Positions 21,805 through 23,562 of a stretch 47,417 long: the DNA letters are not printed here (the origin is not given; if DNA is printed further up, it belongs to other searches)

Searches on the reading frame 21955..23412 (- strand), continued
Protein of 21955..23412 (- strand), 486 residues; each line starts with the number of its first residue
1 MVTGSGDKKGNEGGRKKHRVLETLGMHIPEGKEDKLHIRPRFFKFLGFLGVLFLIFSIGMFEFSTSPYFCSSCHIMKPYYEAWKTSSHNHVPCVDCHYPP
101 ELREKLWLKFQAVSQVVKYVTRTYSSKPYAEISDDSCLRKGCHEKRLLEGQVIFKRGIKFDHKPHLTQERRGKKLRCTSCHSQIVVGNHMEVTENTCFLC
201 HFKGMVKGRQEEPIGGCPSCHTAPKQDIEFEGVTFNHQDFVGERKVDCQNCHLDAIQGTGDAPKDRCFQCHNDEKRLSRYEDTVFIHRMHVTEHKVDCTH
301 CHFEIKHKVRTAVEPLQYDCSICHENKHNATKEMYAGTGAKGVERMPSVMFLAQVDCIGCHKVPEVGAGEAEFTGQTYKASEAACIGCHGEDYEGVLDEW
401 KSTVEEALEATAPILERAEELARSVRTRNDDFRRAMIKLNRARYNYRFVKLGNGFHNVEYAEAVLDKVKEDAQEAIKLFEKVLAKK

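Call 31: find_encoding_contigs(protein=P0167, flank=8000, max_places=1)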
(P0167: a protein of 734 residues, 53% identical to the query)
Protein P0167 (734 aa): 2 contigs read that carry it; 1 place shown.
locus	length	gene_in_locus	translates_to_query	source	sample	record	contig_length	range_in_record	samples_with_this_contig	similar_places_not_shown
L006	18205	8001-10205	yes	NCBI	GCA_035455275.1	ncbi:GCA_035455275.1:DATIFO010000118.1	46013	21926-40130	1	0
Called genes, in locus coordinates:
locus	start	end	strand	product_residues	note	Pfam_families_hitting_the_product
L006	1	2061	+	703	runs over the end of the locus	PF02085:Cytochrom_CIII (faint), PF14522:Cytochrome_C7 (faint), PF14537:Cytochrom_c3_2 (faint), PF00684:DnaJ_CXXCXGXG (faint), PF09699:Paired_CXXCH_1 (faint), PF22678:Cytochrom_c_NrfB-like (faint), PF01292:Ni_hydr_CYTB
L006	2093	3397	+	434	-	PF02085:Cytochrom_CIII (faint), PF09699:Paired_CXXCH_1 (faint), PF14522:Cytochrome_C7 (faint), PF14537:Cytochrom_c3_2 (weak)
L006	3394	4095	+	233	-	PF01292:Ni_hydr_CYTB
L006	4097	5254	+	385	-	PF09699:Paired_CXXCH_1 (faint), PF14522:Cytochrome_C7 (faint), PF14537:Cytochrom_c3_2 (faint), PF22113:Mtrc-MtrF_II-IV_dom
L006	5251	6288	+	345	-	PF01292:Ni_hydr_CYTB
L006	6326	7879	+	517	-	PF14522:Cytochrome_C7 (faint), PF14537:Cytochrom_c3_2 (faint), PF22113:Mtrc-MtrF_II-IV_dom (faint), PF02085:Cytochrom_CIII (weak)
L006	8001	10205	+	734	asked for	PF03264:Cytochrom_NNT (weak), PF14522:Cytochrome_C7 (faint), PF14537:Cytochrom_c3_2 (faint), PF02085:Cytochrom_CIII (weak), PF22113:Mtrc-MtrF_II-IV_dom (weak)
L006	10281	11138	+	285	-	PF10418:DHODB_Fe-S_bind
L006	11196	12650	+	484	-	PF14691:Fer4_20, PF01266:DAO (faint), PF07992:Pyr_redox_2, PF13450:NAD_binding_8 (weak), PF13738:Pyr_redox_3 (faint), PF00070:Pyr_redox (weak)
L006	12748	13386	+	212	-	PF02915:Rubrerythrin (weak)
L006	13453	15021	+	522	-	PF00672:HAMP, PF00512:HisKA, PF02518:HATPase_c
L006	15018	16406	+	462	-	PF00072:Response_reg, PF00158:Sigma54_activat, PF14532:Sigma54_activ_2, PF00004:AAA (faint), PF07728:AAA_5, PF25601:AAA_lid_14, PF02954:HTH_8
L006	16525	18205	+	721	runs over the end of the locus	-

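Call 32: find_encoding_contigs(protein=P0191, flank=8000, max_places=1)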
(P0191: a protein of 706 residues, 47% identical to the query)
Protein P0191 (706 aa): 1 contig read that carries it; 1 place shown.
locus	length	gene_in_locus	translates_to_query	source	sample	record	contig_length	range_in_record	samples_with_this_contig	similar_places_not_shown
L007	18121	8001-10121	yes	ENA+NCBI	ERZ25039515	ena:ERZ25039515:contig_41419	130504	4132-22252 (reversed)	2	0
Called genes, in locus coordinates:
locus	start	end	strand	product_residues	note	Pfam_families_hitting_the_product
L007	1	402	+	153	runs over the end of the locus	PF07331:TctB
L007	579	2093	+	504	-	PF01970:TctA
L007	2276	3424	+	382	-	PF04422:FrhB_FdhB_N, PF04432:FrhB_FdhB_C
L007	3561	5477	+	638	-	PF02776:TPP_enzyme_N (faint), PF01855:POR_N, PF02775:TPP_enzyme_C, PF00037:Fer4 (faint)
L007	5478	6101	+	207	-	PF01558:POR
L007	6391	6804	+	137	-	-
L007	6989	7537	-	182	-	PF15731:MqsA_antitoxin (weak), PF01381:HTH_3, PF13560:HTH_31 (weak)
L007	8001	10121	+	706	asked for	PF03264:Cytochrom_NNT (weak), PF14522:Cytochrome_C7 (faint), PF02085:Cytochrom_CIII (faint), PF14537:Cytochrom_c3_2 (faint), PF22113:Mtrc-MtrF_II-IV_dom (weak)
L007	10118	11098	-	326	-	PF03916:NrfD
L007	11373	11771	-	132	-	PF13187:Fer4_9 (weak), PF13237:Fer4_10 (weak), PF13247:Fer4_11, PF25160:LdpA_Fe-S-bd (weak), PF12797:Fer4_2 (weak), PF12837:Fer4_6 (weak), PF00037:Fer4, PF12838:Fer4_7 (weak), +2 more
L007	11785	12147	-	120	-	PF12797:Fer4_2 (weak), PF00037:Fer4 (weak), PF12837:Fer4_6 (weak)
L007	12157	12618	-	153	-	PF14522:Cytochrome_C7 (faint), PF09699:Paired_CXXCH_1 (weak), PF14537:Cytochrom_c3_2 (weak)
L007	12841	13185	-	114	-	PF01155:HypA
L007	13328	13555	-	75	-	PF01455:HupF_HypC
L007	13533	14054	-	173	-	PF01750:HycI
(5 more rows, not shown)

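Call 41: search_solved_structures(query=window:21955-23412:-, max_evalue=1, show_alignments=4)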
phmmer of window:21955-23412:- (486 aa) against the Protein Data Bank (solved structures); distinct sequences matched with E-value up to 1: 6.
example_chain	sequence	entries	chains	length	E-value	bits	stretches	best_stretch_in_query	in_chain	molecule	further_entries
2j7a_C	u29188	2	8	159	2e-08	36.6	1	48-112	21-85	CYTOCHROME C QUINOL DEHYDROGENASE NRFH | NAPC/NIRT CYTOCHROME C FAMILY PROTEIN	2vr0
6i5b_A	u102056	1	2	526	4.3e-08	35.5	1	252-465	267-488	Uncharacterized protein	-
3ubr_A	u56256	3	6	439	0.039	15.8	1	40-100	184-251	Cytochrome c-552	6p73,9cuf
8k9e_A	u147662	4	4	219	0.047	15.6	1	282-326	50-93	Cytochrome c7-like domain-containing protein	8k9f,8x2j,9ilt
6btm_A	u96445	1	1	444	0.22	13.4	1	284-331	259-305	Alternative Complex III subunit A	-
6f0k_A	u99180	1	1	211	0.37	12.6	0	285-326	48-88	Cytochrome c family protein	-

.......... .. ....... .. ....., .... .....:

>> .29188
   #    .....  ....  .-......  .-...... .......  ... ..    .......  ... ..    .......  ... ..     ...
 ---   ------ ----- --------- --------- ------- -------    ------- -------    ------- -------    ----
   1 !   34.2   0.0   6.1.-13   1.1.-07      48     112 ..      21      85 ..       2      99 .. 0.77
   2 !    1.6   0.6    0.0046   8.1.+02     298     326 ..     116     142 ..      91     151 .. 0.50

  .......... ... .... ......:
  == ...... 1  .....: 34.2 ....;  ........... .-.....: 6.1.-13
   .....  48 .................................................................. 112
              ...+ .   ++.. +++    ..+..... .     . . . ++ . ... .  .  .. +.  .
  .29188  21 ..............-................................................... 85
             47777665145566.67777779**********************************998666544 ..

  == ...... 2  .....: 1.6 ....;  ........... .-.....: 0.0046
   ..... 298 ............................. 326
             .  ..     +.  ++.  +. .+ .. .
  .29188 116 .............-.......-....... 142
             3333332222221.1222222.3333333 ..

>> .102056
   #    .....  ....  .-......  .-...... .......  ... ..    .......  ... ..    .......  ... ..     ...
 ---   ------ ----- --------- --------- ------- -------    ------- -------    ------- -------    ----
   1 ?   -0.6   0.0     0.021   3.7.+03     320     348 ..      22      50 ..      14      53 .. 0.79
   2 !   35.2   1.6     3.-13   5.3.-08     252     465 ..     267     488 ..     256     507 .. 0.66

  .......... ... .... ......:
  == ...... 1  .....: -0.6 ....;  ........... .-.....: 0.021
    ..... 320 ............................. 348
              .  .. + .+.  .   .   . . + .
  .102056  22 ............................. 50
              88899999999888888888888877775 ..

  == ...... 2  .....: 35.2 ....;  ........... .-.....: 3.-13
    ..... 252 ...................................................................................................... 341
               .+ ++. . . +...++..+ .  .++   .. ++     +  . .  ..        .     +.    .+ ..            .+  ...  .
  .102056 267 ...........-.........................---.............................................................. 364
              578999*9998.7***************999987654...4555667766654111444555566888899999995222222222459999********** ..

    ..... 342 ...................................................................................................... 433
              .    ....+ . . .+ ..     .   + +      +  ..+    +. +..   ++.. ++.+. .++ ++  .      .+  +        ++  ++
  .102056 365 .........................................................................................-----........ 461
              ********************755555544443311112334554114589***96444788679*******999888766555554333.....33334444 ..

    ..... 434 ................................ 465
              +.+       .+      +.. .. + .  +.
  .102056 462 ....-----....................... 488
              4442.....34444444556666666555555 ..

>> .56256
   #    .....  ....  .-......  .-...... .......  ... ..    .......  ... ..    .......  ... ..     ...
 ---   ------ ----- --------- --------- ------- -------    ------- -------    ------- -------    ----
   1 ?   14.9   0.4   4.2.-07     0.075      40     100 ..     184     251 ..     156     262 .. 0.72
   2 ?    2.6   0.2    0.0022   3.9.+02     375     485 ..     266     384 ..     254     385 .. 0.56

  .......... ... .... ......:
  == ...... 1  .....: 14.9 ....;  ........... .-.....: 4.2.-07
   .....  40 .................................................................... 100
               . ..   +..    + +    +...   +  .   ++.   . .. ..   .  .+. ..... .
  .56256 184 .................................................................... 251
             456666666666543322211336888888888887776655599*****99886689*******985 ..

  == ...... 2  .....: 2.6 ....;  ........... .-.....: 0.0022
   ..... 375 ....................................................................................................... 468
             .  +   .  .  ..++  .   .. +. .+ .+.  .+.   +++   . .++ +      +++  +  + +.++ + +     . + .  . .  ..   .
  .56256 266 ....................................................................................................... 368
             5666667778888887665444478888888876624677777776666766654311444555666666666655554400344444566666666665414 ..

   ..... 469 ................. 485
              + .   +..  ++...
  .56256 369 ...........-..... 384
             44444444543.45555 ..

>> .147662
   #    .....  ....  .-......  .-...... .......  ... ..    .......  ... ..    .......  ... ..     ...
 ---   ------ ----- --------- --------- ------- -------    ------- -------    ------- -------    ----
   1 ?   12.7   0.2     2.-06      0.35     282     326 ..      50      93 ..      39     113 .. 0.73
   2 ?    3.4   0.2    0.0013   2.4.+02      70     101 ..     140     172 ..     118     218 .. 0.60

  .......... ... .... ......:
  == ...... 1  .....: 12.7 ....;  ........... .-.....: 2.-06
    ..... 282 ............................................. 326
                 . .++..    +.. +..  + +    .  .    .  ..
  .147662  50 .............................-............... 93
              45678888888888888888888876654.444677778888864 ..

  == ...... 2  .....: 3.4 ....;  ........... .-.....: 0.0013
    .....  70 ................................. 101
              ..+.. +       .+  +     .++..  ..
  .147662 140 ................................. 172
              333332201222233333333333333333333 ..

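Call 54: predict_structure(alignment_id=A2)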
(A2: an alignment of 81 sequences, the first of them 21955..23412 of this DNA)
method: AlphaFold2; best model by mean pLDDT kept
length: 486 residues; sequences in the alignment: 81
mean_pLDDT: 80.1   pTM: 0.58
mean pLDDT of the five models: 80.1, 79.2, 77.5, 74.9, 72.8
residues with pLDDT >= 90: 144; 70-90: 242; 50-70: 73; < 50: 27
segments of 3 or more residues with pLDDT < 50: 1-11, 211-215, 312-317
pLDDT, mean of each block of 10 residues (from residue 1): 41 61 74 67 91 91 78 76 85 81 82 75 65 82 84 79 87 85 64 83 63 52 70 74 73 74 92 91 94 88 81 49 60 92 91 76 75 71 84 91 97 98 92 97 98 94 98 98 85
secondary structure, 60 per line:
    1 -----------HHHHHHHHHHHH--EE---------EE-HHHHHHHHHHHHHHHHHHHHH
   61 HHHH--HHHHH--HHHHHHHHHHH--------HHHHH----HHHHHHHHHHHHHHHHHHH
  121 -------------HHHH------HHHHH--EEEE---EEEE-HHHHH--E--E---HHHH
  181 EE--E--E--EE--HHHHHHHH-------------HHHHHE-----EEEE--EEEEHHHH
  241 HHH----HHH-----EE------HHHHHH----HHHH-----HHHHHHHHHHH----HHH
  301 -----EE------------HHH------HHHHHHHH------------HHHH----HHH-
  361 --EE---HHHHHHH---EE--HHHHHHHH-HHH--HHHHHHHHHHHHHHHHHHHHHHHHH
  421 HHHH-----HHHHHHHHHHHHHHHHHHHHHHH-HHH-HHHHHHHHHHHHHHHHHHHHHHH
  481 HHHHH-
elements in order: H12-23 H40-64 H67-71 H74-84 H93-97 H102-120 H134-137 H144-148 E151-154 E158-161 H163-167 H177-180 H195-202 H216-220 E227-230 E233-236 H237-243 H264-269 H274-277 H283-293 H329-336 H349-352 H368-374 H382-389 H396-424 H430-452 H458-485

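Call 58: fold_search(model_id=the predicted structure, library=pdb)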
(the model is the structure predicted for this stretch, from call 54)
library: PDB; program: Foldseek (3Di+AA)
matches with E <= 10: 209; with E <= 0.001: 0
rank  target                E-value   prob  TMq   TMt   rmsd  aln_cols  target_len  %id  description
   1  3ttb_A                2.0e-03  0.98  0.27  0.26  24.2       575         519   13  Structure of the Thioalkalivibrio paradoxus cytochrome c nitrite reductase in complex with sulfite (released 2011-10-05)
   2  3mmo_A                3.8e-03  0.94  0.25  0.23  25.4       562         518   14  Structure of the Thioalkalivibrio nitratireducens cytochrome c nitrite reductase in complex with cyanide (released 2010-09-29)
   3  2ot4_A                4.0e-03  0.96  0.26  0.25  27.2       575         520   12  Structure of a hexameric multiheme c nitrite reductase from the extremophile bacterium Thiolkalivibrio nitratireducens (released 2008-04-08)
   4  3f29_B                4.0e-03  0.93  0.25  0.23  25.4       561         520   14  Structure of the Thioalkalivibrio nitratireducens cytochrome c nitrite reductase in complex with sulfite (released 2008-12-09)
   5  4wjy_A                5.7e-03  1.00  0.23  0.26  10.6       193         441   17  Esherichia coli nitrite reductase NrfA H264N (released 2015-03-11)
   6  1fs7                  5.7e-03  1.00  0.24  0.25  12.4       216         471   14  CYTOCHROME C NITRITE REDUCTASE FROM WOLINELLA SUCCINOGENES (released 2001-01-17)
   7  3sxq_B                6.4e-03  0.94  0.27  0.26  25.0       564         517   13  Structure of a hexameric multiheme c nitrite reductase from the extremophile bacterium Thiolkalivibrio paradoxus (released 2012-09-26)
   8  4rkn_C                8.7e-03  1.00  0.18  0.13  10.8       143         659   14  Wolinella succinogenes octaheme sulfite reductase MccA, form II (released 2015-02-04)
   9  2rf7_A                9.2e-03  1.00  0.23  0.25   5.5       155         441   17  Crystal structure of the escherichia coli nrfa mutant Q263E (released 2008-03-25)
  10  1gu6_A                1.1e-02  1.00  0.24  0.27   5.3       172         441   17  Structure of the Periplasmic Cytochrome c Nitrite Reductase from Escherichia coli (released 2002-03-08)
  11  1oah_A                1.1e-02  0.99  0.23  0.24  21.6       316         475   17  Cytochrome c Nitrite Reductase from Desulfovibrio desulfuricans ATCC 27774: The relevance of the two calcium sites in  (released 2003-05-08)
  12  2vr0_F                1.5e-02  1.00  0.18  0.53   3.7       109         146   29  Crystal structure of cytochrome c nitrite reductase NrfHA complex bound to the HQNO inhibitor (released 2008-06-03)
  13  2rdz_A                1.5e-02  1.00  0.23  0.25   5.2       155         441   17  High Resolution Crystal Structure of the Escherichia coli Cytochrome c Nitrite Reductase. (released 2008-03-25)
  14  4rkm_G                1.6e-02  0.84  0.19  0.15  21.5       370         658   12  Wolinella succinogenes octaheme sulfite reductase MccA, form I (released 2015-02-04)
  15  2j7a_C                1.8e-02  1.00  0.19  0.55   3.4       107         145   30  Crystal structure of cytochrome c nitrite reductase NrfHA complex from Desulfovibrio vulgaris (released 2006-12-06)
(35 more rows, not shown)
